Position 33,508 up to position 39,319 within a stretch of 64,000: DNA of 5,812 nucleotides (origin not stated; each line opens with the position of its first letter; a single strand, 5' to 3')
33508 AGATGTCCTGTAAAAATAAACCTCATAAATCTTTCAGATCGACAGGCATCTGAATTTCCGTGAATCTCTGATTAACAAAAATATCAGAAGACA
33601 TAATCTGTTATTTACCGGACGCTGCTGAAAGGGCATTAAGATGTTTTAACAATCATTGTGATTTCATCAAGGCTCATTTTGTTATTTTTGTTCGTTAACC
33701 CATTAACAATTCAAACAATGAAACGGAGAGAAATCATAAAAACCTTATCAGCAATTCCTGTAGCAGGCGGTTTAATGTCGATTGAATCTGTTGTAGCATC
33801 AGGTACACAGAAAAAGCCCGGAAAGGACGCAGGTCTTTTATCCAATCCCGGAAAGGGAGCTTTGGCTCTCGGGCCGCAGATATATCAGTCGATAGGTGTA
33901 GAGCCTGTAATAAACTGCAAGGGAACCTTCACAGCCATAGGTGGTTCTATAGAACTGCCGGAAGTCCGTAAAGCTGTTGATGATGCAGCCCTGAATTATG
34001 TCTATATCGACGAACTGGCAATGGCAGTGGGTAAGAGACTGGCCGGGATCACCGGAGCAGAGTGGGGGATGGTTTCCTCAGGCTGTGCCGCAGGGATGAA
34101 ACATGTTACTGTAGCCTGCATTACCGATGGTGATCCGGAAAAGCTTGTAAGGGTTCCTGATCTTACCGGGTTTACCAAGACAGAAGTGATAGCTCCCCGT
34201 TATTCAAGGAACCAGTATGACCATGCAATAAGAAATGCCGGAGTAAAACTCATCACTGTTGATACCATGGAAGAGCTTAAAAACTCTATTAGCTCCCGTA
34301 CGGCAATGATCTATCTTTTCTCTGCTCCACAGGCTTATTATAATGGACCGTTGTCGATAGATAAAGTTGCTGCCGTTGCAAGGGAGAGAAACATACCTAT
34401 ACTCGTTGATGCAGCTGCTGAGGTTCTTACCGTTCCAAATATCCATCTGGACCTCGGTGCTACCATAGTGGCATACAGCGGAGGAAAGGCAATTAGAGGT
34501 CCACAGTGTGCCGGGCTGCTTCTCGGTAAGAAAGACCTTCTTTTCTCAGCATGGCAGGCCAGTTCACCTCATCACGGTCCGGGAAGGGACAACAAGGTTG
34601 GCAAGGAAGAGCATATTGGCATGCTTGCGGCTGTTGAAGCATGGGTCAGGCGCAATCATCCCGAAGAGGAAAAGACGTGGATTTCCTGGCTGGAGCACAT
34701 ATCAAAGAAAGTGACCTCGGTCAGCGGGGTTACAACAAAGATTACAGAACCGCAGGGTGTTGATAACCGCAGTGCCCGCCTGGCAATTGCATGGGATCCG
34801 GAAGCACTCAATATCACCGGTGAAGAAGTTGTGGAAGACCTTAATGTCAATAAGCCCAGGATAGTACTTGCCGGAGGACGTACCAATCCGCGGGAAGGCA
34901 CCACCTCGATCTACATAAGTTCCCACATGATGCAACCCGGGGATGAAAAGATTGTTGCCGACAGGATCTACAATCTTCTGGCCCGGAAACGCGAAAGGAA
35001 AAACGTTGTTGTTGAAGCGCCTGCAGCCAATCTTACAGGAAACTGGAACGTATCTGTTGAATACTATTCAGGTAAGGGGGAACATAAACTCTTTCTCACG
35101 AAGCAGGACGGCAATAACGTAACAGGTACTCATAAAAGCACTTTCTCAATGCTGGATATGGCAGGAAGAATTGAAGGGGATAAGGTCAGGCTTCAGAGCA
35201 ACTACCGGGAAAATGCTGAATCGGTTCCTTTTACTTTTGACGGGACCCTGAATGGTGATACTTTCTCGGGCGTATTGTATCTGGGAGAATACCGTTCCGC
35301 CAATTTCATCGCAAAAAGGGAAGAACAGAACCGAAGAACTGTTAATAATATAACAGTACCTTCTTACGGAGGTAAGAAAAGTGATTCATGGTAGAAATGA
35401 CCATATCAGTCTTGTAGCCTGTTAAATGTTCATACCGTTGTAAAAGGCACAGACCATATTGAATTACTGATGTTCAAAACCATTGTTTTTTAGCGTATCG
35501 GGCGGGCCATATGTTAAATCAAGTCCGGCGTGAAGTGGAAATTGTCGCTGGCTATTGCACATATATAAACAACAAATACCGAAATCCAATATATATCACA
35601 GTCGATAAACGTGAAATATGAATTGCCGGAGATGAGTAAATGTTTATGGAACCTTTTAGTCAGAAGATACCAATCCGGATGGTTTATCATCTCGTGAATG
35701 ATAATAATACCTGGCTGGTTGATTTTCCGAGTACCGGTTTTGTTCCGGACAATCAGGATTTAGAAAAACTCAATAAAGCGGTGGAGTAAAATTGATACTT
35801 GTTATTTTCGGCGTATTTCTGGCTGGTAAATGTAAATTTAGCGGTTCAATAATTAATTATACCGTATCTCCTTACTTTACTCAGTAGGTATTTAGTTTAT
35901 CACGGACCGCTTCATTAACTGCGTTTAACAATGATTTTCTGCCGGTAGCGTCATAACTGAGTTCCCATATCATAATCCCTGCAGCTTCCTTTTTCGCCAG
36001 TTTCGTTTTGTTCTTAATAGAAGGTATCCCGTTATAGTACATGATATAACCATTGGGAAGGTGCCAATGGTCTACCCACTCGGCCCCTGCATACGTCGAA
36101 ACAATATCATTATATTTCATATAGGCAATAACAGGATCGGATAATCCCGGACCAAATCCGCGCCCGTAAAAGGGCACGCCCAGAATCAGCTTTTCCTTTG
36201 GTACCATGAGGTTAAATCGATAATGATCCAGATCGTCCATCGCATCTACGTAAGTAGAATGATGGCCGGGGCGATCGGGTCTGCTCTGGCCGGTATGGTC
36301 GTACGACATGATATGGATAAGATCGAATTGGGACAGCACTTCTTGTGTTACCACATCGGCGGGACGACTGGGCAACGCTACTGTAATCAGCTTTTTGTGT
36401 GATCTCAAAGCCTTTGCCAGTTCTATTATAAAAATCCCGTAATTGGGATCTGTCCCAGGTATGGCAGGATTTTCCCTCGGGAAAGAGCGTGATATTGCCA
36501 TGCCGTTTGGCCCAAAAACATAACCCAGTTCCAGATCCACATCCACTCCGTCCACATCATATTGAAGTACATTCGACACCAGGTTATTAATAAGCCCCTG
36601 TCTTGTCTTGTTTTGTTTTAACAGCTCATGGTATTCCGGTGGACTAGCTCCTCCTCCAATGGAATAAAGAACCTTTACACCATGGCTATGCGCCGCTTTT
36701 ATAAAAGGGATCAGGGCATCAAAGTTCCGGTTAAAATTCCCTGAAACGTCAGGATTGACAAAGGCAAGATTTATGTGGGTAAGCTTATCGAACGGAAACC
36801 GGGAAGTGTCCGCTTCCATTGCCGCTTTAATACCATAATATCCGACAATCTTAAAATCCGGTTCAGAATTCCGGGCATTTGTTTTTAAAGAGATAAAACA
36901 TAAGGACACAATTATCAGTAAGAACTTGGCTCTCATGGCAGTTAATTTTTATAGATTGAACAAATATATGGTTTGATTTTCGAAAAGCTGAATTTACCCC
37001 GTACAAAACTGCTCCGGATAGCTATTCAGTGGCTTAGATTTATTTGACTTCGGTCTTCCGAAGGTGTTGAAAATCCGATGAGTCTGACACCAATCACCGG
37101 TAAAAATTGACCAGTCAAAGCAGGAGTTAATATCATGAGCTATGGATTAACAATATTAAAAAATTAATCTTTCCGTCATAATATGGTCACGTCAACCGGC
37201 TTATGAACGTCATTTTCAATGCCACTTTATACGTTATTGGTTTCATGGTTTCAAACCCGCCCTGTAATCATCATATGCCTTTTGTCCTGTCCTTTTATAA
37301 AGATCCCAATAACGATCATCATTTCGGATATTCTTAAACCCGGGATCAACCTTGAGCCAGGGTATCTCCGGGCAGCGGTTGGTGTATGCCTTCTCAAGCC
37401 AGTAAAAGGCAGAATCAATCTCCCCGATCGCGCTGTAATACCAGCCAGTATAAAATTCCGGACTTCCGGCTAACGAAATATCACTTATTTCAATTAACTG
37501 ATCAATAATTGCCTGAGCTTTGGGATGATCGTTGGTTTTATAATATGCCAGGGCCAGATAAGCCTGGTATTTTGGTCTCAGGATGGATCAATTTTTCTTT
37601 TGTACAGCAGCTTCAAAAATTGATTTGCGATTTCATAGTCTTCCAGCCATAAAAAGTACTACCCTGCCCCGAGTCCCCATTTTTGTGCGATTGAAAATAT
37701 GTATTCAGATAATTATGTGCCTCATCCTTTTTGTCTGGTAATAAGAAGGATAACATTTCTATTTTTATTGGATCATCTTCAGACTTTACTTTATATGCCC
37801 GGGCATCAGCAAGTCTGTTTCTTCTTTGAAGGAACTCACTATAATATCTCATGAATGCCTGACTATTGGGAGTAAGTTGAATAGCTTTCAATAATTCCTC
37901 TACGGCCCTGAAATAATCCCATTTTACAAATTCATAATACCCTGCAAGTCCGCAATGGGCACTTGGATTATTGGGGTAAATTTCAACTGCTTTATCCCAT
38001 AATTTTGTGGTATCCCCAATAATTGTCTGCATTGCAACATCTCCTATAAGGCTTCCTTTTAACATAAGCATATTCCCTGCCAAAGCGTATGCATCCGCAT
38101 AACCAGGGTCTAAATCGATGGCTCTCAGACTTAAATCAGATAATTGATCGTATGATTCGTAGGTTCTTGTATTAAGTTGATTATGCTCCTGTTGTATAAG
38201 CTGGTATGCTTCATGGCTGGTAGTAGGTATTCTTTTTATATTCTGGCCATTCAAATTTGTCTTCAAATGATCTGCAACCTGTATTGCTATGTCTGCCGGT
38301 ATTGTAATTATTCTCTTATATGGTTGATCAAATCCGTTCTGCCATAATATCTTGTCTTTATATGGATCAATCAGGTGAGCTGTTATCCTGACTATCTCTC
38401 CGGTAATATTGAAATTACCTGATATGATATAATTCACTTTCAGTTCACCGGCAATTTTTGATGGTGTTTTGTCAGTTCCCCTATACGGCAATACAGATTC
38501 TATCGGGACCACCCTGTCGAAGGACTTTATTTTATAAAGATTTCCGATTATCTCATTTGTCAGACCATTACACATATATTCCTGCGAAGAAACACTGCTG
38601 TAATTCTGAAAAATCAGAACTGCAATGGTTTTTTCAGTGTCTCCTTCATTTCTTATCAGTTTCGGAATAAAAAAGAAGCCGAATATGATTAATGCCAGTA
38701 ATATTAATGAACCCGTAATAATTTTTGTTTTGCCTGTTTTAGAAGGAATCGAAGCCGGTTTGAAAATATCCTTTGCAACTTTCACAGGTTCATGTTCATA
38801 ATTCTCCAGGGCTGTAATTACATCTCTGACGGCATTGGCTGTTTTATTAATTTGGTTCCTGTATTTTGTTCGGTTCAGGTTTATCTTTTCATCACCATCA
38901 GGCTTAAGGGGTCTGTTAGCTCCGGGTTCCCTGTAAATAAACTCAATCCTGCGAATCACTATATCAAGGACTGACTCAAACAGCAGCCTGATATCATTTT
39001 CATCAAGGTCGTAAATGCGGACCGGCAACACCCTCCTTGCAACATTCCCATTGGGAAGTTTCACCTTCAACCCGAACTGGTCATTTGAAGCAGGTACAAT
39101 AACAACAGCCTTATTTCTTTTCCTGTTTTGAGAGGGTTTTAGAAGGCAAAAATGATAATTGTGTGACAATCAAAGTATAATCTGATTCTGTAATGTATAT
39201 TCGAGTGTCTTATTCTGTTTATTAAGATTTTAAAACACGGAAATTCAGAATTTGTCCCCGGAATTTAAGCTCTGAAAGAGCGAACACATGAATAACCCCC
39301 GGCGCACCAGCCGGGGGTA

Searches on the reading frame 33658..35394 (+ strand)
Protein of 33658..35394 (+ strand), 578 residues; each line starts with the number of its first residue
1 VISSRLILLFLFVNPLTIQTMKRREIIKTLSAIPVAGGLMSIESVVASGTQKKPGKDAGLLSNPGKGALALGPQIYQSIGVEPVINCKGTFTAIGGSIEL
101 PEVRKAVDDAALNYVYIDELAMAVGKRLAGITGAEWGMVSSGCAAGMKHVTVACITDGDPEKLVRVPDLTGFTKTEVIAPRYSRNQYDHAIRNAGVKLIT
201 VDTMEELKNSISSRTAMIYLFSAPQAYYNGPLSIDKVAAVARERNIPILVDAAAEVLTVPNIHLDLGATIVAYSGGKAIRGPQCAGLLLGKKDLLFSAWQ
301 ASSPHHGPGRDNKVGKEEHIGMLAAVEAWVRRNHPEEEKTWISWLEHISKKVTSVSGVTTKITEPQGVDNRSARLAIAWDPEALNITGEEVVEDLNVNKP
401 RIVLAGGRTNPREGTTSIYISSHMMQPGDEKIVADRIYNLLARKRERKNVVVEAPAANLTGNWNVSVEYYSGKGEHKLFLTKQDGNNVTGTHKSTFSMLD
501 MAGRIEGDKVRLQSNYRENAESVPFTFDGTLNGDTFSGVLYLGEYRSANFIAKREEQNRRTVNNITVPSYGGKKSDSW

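Call 65: search_protein_families(library=pfam, proteins=[window:33658-35394:+])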
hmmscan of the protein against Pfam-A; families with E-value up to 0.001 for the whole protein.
window:33658-35394:+ (578 aa): 2 families
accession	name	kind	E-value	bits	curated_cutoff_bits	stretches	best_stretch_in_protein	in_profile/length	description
PF01053.26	Cys_Met_Meta_PP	-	1e-07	31.3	27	1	123-283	56-204/381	Cys/Met metabolism PLP-dependent enzyme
PF00266.25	Aminotran_5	-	0.00012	21.6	21.5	1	203-298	128-221/371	Aminotransferase class-V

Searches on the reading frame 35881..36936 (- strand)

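Call 13: search_protein_families(library=pfam, proteins=[window:35881-36936:-])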
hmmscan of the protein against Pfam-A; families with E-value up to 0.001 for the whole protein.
window:35881-36936:- (351 aa): 2 families
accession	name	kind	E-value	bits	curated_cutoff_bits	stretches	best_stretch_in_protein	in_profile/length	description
PF00704.34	Glyco_hydro_18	-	4.4e-39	135.4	29.6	1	29-329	1-317/317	Glycosyl hydrolases family 18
PF23916.1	TIM-barrel_EndoS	-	0.0005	20.3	27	1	53-136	25-110/238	Endo-beta-N-acetylglucosaminidase EndoS TIM-barrel domain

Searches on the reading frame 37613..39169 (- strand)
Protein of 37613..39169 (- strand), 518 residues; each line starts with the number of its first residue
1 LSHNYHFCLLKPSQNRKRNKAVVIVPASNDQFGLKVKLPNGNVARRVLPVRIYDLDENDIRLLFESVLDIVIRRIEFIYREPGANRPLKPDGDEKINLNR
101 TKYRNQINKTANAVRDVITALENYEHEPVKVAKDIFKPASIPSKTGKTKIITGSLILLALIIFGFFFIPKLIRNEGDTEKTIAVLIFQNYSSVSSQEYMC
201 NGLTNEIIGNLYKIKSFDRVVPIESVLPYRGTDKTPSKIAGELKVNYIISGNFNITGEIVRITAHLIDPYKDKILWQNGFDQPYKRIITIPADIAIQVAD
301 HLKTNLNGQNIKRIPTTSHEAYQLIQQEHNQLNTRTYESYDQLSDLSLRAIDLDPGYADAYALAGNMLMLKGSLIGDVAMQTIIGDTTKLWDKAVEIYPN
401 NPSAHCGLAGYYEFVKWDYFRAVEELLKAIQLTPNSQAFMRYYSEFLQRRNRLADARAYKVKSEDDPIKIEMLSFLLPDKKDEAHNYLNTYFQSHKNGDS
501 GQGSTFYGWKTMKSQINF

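Call 13: search_protein_families(library=pfam, proteins=[window:37613-39169:-])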
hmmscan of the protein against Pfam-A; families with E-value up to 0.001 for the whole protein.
window:37613-39169:- (518 aa): 2 families
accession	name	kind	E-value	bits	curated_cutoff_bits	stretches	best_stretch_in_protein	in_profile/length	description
PF13431.12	TPR_17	-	3.7e-09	36.6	24.4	0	390-413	1-24/34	Tetratricopeptide repeat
PF13414.12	TPR_11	-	3e-07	30.5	26.8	0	391-409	17-35/42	TPR repeat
